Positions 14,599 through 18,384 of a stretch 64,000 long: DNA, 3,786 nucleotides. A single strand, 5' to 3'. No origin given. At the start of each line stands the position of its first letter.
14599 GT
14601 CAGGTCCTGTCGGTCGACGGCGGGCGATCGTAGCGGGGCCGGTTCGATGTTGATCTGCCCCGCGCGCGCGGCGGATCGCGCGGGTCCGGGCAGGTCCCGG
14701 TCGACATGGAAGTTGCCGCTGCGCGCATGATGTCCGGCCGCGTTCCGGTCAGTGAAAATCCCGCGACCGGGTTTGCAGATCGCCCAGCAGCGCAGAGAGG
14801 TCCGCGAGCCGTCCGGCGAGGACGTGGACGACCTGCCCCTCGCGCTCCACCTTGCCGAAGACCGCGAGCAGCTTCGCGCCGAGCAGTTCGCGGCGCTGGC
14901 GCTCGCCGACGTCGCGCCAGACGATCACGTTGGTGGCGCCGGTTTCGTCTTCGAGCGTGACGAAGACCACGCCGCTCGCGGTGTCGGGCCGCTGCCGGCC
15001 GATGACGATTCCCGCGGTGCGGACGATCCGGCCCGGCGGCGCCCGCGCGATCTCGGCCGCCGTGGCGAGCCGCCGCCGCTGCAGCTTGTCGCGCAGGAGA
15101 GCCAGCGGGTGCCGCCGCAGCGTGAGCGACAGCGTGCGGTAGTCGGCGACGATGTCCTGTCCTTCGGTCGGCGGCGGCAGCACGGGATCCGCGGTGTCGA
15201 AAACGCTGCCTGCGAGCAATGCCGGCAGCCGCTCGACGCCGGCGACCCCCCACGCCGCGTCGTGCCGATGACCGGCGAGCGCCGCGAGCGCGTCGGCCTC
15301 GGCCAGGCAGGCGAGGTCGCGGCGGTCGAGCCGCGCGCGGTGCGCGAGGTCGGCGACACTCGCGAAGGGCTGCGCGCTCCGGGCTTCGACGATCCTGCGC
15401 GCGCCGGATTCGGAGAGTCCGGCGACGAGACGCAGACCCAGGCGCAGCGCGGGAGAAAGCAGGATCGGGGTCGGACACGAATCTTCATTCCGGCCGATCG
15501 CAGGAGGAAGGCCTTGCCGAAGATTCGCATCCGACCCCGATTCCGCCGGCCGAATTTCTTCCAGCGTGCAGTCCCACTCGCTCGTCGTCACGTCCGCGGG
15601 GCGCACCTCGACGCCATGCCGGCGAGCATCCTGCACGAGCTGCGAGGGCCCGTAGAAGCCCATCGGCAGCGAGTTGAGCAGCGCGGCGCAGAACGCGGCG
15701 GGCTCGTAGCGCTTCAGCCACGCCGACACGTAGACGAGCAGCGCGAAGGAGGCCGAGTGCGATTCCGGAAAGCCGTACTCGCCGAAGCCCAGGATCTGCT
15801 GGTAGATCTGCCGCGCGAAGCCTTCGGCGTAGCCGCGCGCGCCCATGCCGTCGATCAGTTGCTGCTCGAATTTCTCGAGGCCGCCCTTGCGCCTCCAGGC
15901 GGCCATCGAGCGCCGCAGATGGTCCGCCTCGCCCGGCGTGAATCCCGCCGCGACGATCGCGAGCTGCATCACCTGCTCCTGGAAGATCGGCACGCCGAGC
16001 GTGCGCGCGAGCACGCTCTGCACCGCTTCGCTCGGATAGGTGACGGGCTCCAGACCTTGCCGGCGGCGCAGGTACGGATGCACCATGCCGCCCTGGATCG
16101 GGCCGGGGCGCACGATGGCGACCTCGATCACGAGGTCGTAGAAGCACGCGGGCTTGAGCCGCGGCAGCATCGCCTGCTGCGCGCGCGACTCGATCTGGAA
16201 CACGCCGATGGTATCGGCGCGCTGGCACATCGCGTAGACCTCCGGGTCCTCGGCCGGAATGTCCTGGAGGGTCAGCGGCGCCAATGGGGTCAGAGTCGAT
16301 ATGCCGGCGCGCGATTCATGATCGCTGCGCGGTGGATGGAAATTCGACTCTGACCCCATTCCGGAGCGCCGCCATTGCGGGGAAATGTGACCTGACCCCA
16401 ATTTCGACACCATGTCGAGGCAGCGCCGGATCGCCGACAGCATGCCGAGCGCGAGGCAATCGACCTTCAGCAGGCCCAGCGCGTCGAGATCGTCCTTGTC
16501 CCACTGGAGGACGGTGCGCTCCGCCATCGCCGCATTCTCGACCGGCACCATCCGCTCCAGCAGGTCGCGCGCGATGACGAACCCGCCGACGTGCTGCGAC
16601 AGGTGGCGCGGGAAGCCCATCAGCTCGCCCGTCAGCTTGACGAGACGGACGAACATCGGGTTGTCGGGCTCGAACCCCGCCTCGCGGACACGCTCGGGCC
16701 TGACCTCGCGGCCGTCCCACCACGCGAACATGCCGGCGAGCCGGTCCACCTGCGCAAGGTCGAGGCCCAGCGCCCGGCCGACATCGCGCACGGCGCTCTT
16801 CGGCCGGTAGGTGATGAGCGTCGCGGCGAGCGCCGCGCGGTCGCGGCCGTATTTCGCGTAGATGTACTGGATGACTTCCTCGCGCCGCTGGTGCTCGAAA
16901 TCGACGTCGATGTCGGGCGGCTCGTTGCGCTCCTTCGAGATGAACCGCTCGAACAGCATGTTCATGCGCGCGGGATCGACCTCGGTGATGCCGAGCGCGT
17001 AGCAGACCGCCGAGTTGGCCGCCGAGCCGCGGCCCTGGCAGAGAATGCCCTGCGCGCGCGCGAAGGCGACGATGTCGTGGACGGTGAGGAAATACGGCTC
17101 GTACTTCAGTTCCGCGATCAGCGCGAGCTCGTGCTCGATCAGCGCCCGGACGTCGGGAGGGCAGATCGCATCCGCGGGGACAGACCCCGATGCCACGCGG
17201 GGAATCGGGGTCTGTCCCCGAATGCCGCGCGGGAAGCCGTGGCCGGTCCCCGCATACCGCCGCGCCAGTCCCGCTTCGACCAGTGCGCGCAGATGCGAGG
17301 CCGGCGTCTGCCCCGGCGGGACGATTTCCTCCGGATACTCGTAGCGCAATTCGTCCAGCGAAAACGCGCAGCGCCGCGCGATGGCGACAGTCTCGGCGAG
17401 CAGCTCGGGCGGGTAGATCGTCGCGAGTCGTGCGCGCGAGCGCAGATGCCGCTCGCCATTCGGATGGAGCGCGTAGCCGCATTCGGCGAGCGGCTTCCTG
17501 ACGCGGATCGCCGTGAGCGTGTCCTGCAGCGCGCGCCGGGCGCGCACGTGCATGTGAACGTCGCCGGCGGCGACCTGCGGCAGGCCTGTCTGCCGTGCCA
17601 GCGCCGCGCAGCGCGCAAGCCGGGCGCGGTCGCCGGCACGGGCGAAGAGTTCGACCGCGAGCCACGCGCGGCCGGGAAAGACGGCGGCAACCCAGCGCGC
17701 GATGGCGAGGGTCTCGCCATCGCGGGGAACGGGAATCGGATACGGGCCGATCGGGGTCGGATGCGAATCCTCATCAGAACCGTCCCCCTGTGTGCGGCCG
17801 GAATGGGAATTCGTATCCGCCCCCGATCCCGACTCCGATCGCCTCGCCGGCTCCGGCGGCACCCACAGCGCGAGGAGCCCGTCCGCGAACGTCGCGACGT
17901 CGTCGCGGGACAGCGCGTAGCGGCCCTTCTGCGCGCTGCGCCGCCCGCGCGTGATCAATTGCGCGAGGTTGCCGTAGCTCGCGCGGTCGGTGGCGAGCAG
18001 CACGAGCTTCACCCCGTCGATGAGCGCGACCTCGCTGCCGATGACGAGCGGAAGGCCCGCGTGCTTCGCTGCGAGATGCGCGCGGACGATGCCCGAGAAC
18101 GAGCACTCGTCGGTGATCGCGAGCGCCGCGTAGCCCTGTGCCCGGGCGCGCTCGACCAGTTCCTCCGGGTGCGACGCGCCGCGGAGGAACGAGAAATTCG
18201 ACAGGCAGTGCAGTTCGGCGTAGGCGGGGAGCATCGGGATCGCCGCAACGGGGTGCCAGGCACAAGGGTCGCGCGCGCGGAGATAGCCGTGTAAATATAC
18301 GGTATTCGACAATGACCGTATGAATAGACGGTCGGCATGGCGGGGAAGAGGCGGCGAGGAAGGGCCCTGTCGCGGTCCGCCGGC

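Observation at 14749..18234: dnaE2 tolerates four in-frame insertions of interspersed palindromic repeats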

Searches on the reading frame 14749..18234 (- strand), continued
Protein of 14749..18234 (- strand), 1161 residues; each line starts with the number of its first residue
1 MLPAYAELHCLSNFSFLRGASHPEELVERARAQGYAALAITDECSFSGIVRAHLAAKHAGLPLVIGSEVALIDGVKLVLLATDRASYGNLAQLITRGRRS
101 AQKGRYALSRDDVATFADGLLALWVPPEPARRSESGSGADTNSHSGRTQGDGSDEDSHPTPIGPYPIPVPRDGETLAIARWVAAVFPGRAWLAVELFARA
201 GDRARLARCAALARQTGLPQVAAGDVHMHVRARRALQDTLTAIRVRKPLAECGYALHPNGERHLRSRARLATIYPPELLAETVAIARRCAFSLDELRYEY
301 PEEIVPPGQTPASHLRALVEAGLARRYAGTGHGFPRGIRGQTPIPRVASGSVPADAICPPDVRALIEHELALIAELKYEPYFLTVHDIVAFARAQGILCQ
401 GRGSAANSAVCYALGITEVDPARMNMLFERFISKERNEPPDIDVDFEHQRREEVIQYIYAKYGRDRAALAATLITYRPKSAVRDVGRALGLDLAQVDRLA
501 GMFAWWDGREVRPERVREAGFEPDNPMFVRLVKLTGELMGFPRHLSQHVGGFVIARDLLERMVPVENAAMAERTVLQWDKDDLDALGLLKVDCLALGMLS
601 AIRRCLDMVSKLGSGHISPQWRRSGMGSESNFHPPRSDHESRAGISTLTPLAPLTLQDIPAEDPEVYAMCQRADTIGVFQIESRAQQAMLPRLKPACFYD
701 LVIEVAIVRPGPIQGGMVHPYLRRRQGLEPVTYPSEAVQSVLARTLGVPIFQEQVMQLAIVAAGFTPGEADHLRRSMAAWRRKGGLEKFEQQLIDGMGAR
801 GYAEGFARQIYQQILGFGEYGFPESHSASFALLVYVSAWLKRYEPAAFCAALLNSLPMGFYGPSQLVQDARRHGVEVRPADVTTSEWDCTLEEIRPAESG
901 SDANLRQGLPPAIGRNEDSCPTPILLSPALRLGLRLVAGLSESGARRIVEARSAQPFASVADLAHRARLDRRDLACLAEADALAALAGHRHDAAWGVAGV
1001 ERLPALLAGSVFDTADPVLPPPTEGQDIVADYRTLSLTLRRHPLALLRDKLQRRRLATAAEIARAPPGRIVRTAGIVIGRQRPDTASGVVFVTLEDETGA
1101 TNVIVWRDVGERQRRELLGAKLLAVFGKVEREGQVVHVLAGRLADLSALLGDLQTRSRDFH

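Call 52: predict_structure(alignment_id=A1)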
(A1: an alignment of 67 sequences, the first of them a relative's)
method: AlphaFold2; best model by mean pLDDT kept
length: 1161 residues; sequences in the alignment: 67
mean_pLDDT: 63.6   pTM: 0.45
mean pLDDT of the five models: 63.6, 59.1, 58.8, 58.1, 53.5
residues with pLDDT >= 90: 135; 70-90: 351; 50-70: 328; < 50: 347
segments of 3 or more residues with pLDDT < 50: 12-15, 101-103, 133-170, 228-230, 297-302, 332-351, 391-449, 461-463, 472-477, 538-591, 623-648, 680-685, 710-717, 745-752, 817-825, 899-923, 1000-1040, 1155-1161
pLDDT, mean of each block of 10 residues (from residue 1): 61 50 64 73 60 76 86 91 86 71 65 93 87 45 33 33 39 88 96 81 86 94 63 63 72 65 62 82 86 56 64 77 71 40 38 65 71 58 50 38 34 31 33 33 38 53 50 51 65 73 56 74 76 58 30 34 36 34 37 65 87 60 44 37 40 77 81 61 49 65 58 45 61 55 49 53 60 52 66 78 75 54 51 82 91 74 80 90 95 71 41 39 67 92 93 92 91 85 81 59 38 38 34 39 70 84 89 85 58 80 74 69 90 77 85 52 32
secondary structure, 60 per line:
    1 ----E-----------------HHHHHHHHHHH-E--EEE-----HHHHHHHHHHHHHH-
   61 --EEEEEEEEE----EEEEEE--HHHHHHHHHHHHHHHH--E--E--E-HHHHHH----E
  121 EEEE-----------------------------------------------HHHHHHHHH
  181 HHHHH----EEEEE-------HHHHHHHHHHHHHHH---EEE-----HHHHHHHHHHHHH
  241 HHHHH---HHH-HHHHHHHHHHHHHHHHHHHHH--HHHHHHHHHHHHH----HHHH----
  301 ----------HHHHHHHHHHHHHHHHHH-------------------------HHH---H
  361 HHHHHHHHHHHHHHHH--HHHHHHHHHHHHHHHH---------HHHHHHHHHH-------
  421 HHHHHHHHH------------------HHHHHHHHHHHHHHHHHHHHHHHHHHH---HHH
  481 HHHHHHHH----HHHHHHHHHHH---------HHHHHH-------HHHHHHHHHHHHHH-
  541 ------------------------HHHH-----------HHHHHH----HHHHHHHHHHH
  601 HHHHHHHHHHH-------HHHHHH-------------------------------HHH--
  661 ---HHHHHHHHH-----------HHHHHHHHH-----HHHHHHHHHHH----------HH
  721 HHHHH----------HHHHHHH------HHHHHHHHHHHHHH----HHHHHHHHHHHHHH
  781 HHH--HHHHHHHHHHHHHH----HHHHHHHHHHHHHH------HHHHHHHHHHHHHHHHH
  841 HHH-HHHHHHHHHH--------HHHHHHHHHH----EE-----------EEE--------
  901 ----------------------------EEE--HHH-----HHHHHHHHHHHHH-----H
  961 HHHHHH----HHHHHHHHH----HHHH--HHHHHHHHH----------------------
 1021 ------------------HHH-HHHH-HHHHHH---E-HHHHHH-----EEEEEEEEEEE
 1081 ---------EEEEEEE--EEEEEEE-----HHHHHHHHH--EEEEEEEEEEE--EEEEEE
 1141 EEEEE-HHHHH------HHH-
elements in order (helices of 4 or more, strands of 3 or more residues): H23-33 E38-40 H46-59 E63-71 E76-81 H84-99 H110-115 E120-124 H172-185 E190-194 H202-216 E220-222 H228-245 H253-273 H276-288 H293-296 H311-328 H360-376 H379-394 H404-413 H421-429 H448-474 H478-488 H493-503 H513-518 H526-539 H565-568 H580-585 H590-611 H619-624 H664-672 H684-692 H698-708 H719-725 H736-742 H749-762 H767-783 H786-799 H804-817 H824-843 H845-854 H863-872 E890-892 E929-931 H942-954 H960-966 H971-979 H984-987 H990-998 H1043-1046 H1048-1053 H1059-1064 E1070-1080 E1090-1096 E1099-1105 H1111-1119 E1122-1132 E1135-1145 H1147-1151
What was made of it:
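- The AlphaFold model puts all four inserts in coil with pLDDT below 50: call 52.
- Tried and rejected: The AlphaFold model from a shallow 67-sequence alignment was poor (pLDDT 63.6, pTM 0.45; call 52).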

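Call 75: find_encoding_contigs(protein=P0016, flank=10000, max_places=1)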
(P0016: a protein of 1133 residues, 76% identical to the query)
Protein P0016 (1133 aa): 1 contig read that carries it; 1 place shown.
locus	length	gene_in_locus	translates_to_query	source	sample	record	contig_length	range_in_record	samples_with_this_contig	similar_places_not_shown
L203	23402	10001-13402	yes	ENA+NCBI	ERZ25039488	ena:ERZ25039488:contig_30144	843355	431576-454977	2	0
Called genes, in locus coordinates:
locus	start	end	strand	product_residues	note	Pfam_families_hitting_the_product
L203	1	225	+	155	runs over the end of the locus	PF00903:Glyoxalase, PF18029:Glyoxalase_6 (faint), PF22656:At5g48480-like_N (faint), PF22650:At5g48480-like_C (weak)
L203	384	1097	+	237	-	-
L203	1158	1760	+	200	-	PF05163:DinB, PF12867:DinB_2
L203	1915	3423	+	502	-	PF00817:IMS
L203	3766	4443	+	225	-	-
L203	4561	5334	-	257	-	PF00174:Oxidored_molyb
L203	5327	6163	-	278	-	PF01292:Ni_hydr_CYTB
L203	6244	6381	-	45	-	-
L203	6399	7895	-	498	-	PF04185:Phosphoesterase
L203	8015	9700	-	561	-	PF00246:Peptidase_M14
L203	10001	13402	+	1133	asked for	PF02811:PHP, PF07733:DNA_pol3_alpha, PF17657:DNA_pol3_finger, PF14579:HHH_6, PF01336:tRNA_anti-codon (weak)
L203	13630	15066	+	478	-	PF01134:GIDA (weak), PF01266:DAO (faint), PF01494:FAD_binding_3 (faint), PF03486:HI0933_like (faint), PF07992:Pyr_redox_2, PF12831:FAD_oxidored (faint), PF00070:Pyr_redox, PF02852:Pyr_redox_dim, +2 more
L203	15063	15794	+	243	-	PF09335:VTT_dom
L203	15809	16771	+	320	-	PF04055:Radical_SAM, PF12345:DUF3641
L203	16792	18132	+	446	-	PF00535:Glycos_transf_2, PF09837:DUF2064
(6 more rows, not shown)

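Call 76: find_encoding_contigs(protein=P0053, flank=10000, max_places=1)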
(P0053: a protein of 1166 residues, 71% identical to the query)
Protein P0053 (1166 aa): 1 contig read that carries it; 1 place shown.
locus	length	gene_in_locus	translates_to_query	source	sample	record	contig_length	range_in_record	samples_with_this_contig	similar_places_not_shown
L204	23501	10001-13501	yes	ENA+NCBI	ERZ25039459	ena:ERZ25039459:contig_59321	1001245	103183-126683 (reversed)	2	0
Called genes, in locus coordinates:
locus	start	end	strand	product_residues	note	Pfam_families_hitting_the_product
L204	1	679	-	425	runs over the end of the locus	PF01425:Amidase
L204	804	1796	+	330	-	PF01636:APH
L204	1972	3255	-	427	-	PF14344:DUF4397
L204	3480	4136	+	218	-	PF00440:TetR_N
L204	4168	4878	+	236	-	PF27733:UCP029691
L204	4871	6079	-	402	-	PF00083:Sugar_tr (weak), PF07690:MFS_1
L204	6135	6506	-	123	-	PF00903:Glyoxalase (weak), PF18029:Glyoxalase_6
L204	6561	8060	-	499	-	PF04185:Phosphoesterase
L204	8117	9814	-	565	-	PF00246:Peptidase_M14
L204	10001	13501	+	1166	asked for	PF02811:PHP, PF07733:DNA_pol3_alpha, PF17657:DNA_pol3_finger, PF14579:HHH_6, PF01336:tRNA_anti-codon (weak)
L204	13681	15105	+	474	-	PF01134:GIDA (faint), PF03486:HI0933_like (faint), PF07992:Pyr_redox_2, PF13450:NAD_binding_8 (faint), PF13478:XdhC_C (faint), PF13738:Pyr_redox_3 (faint), PF00070:Pyr_redox, PF02852:Pyr_redox_dim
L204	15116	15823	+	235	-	PF09335:VTT_dom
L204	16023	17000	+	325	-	PF04055:Radical_SAM, PF12345:DUF3641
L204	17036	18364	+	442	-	PF00535:Glycos_transf_2, PF09837:DUF2064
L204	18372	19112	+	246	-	PF11249:DUF3047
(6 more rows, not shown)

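Call 77: find_encoding_contigs(protein=P0029, flank=10000, max_places=1)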
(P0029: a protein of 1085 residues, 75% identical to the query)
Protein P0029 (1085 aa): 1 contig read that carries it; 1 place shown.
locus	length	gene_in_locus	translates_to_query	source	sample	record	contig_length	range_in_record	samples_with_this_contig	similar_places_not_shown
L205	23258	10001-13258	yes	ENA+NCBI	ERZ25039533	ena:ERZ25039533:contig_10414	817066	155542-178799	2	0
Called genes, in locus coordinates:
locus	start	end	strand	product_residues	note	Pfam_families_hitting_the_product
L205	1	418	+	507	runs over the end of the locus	PF00817:IMS (weak)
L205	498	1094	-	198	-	PF07452:CHRD, PF07589:PEP_exosort_dom (weak)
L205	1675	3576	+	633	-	-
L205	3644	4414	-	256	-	PF00174:Oxidored_molyb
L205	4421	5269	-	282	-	PF01292:Ni_hydr_CYTB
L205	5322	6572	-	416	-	PF00083:Sugar_tr (faint), PF07690:MFS_1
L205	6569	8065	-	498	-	PF04185:Phosphoesterase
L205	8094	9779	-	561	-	PF00246:Peptidase_M14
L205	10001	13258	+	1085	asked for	PF02811:PHP, PF07733:DNA_pol3_alpha, PF17657:DNA_pol3_finger, PF14579:HHH_6, PF01336:tRNA_anti-codon (weak)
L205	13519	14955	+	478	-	PF01134:GIDA (weak), PF01266:DAO (faint), PF03486:HI0933_like (faint), PF07992:Pyr_redox_2, PF13450:NAD_binding_8 (faint), PF13738:Pyr_redox_3 (faint), PF00070:Pyr_redox, PF02852:Pyr_redox_dim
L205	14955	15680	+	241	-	PF09335:VTT_dom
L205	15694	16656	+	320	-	PF04055:Radical_SAM, PF12345:DUF3641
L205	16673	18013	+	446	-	PF00535:Glycos_transf_2, PF13641:Glyco_tranf_2_3 (weak), PF09837:DUF2064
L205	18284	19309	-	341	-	PF02625:XdhC_CoxI, PF13478:XdhC_C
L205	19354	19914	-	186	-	PF06240:COXG, PF10604:Polyketide_cyc2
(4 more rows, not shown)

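Call 78: find_encoding_contigs(protein=P0007, flank=10000, max_places=1)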
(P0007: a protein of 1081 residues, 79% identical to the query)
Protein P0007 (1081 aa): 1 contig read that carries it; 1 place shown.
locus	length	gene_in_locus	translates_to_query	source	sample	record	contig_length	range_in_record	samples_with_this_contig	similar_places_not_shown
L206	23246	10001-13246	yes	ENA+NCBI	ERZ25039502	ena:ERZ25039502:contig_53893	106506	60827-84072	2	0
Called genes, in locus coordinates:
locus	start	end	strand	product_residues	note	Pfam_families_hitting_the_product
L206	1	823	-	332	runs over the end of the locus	PF08240:ADH_N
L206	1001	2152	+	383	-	PF02786:CPSase_L_D2 (faint)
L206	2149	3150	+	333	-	PF03401:TctC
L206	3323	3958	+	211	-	PF01726:LexA_DNA_bind, PF00717:Peptidase_S24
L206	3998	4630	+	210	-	PF02798:GST_N, PF13417:GST_N_3, PF13409:GST_N_2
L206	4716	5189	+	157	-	PF00903:Glyoxalase, PF18029:Glyoxalase_6 (faint), PF22650:At5g48480-like_C (weak)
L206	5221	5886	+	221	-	-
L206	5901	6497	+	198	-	PF05163:DinB, PF04978:MST (weak), PF12867:DinB_2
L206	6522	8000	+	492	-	PF00817:IMS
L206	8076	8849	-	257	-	PF00174:Oxidored_molyb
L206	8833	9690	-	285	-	PF01292:Ni_hydr_CYTB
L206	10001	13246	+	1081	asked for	PF02811:PHP, PF07733:DNA_pol3_alpha, PF17657:DNA_pol3_finger, PF14579:HHH_6, PF01336:tRNA_anti-codon (weak)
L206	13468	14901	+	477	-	PF01134:GIDA (faint), PF03486:HI0933_like (faint), PF07992:Pyr_redox_2, PF13450:NAD_binding_8 (faint), PF13738:Pyr_redox_3 (weak), PF00070:Pyr_redox, PF02852:Pyr_redox_dim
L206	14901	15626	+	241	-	PF09335:VTT_dom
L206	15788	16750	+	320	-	PF04055:Radical_SAM, PF12345:DUF3641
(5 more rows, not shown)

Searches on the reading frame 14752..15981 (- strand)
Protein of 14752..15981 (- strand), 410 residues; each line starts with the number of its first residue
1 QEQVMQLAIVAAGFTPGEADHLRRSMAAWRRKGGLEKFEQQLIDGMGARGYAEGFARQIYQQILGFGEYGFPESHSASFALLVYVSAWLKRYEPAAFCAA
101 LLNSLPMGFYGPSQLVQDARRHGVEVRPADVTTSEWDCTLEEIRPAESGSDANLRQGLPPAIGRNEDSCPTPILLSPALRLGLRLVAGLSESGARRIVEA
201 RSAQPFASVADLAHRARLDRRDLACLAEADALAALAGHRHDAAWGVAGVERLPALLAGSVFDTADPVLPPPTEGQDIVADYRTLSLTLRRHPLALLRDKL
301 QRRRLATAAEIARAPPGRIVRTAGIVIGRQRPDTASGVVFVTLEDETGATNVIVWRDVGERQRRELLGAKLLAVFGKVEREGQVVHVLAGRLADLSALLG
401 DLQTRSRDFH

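Call 58: search_solved_structures(query=window:14752-15981:-, max_evalue=0.00001, show_alignments=2)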
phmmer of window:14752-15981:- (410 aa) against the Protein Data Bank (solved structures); distinct sequences matched with E-value up to 0.00001: 9.
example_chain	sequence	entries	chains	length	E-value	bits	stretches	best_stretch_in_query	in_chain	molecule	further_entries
2hpi_A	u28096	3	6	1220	1.9e-25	92.9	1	1-138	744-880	DNA polymerase III alpha subunit | DNA polymerase III subunit alpha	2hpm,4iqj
3e0d_A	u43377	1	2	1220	1.9e-25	92.9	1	1-138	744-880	DNA polymerase III subunit alpha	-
5fku_A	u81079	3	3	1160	4e-20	75.4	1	1-134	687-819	DNA POLYMERASE III SUBUNIT ALPHA | DNA POLYMERASE III ALPHA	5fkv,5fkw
2hnh_A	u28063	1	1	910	1.1e-16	64.1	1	1-134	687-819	DNA polymerase III alpha subunit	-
2hqa_A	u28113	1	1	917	1.1e-16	64.1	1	1-134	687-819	DNA polymerase III alpha subunit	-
4jom_A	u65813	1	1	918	1.1e-16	64.1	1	1-134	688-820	DNA polymerase III subunit alpha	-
5m1s_A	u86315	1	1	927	1.1e-16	64.1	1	1-134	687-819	DNA polymerase III subunit alpha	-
7pu7_A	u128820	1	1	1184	1.3e-15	60.6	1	1-134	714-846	DNA polymerase III subunit alpha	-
5lew_A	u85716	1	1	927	1.6e-15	60.3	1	1-134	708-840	DNA polymerase III subunit alpha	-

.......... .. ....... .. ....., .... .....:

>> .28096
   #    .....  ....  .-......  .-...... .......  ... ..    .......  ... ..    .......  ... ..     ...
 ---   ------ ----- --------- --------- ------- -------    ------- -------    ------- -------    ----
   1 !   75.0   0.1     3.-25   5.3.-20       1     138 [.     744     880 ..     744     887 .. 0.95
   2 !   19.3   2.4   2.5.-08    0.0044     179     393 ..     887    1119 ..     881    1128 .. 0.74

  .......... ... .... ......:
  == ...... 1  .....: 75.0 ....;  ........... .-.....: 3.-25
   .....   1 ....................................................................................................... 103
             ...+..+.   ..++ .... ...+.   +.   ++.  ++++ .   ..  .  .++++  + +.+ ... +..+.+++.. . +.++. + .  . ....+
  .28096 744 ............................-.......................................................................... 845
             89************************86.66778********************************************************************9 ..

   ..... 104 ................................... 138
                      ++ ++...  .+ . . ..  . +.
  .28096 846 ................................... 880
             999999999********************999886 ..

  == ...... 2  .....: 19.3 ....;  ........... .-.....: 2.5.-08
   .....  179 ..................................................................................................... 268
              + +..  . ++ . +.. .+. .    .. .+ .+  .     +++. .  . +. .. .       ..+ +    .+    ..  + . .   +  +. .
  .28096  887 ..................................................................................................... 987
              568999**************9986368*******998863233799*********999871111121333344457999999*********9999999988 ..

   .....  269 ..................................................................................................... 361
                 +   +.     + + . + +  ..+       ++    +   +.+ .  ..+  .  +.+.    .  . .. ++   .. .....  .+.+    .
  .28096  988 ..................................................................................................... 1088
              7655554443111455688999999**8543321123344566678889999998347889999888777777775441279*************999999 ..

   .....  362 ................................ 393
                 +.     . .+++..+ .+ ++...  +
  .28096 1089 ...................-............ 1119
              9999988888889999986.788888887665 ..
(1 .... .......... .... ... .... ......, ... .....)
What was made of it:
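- Tried and rejected: A longer query then worked (call 58).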
